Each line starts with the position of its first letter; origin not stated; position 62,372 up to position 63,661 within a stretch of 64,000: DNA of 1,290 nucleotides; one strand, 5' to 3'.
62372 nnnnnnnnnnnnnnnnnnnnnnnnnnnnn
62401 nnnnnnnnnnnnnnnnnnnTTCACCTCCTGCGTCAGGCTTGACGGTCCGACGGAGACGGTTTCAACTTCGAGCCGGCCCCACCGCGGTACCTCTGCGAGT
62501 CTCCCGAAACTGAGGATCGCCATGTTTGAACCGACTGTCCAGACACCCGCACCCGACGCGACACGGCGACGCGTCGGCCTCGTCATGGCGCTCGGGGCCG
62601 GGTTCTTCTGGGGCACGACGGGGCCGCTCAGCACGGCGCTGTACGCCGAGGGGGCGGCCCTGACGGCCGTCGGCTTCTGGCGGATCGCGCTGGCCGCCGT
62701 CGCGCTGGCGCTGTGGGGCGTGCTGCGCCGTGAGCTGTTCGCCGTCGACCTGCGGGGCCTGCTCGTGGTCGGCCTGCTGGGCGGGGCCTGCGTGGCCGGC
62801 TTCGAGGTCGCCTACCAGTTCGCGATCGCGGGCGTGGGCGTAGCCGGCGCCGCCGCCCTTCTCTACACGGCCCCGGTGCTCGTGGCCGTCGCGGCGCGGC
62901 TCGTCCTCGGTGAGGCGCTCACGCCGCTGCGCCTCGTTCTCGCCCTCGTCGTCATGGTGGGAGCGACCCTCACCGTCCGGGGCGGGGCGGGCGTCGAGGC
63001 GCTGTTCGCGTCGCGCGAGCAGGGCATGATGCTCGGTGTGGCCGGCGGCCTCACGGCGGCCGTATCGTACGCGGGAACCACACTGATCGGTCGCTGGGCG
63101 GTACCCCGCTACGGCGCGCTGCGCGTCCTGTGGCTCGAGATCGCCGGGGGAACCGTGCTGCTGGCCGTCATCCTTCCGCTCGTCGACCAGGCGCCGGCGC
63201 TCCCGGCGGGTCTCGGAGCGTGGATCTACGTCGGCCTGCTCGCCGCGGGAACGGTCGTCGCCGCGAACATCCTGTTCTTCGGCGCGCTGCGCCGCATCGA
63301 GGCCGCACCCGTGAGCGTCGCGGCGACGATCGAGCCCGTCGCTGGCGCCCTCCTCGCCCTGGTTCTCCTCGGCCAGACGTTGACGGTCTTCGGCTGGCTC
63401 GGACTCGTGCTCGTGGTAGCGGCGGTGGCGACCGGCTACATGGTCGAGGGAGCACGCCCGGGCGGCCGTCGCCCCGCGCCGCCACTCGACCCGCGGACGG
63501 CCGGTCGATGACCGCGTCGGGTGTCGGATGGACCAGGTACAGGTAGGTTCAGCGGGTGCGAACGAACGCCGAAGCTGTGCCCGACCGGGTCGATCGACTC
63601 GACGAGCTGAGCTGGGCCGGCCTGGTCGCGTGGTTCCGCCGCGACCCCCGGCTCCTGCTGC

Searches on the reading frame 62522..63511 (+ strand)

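Call 24: search_protein_families(library=pfam, proteins=[window:62522-63511:+], max_evalue=0.0001)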
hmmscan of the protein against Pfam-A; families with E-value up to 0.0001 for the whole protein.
window:62522-63511:+ (329 aa): 1 family
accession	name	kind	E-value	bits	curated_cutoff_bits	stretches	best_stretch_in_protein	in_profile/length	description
PF00892.27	EamA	-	6.9e-30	104.5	28.2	2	171-303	2-131/135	EamA-like transporter family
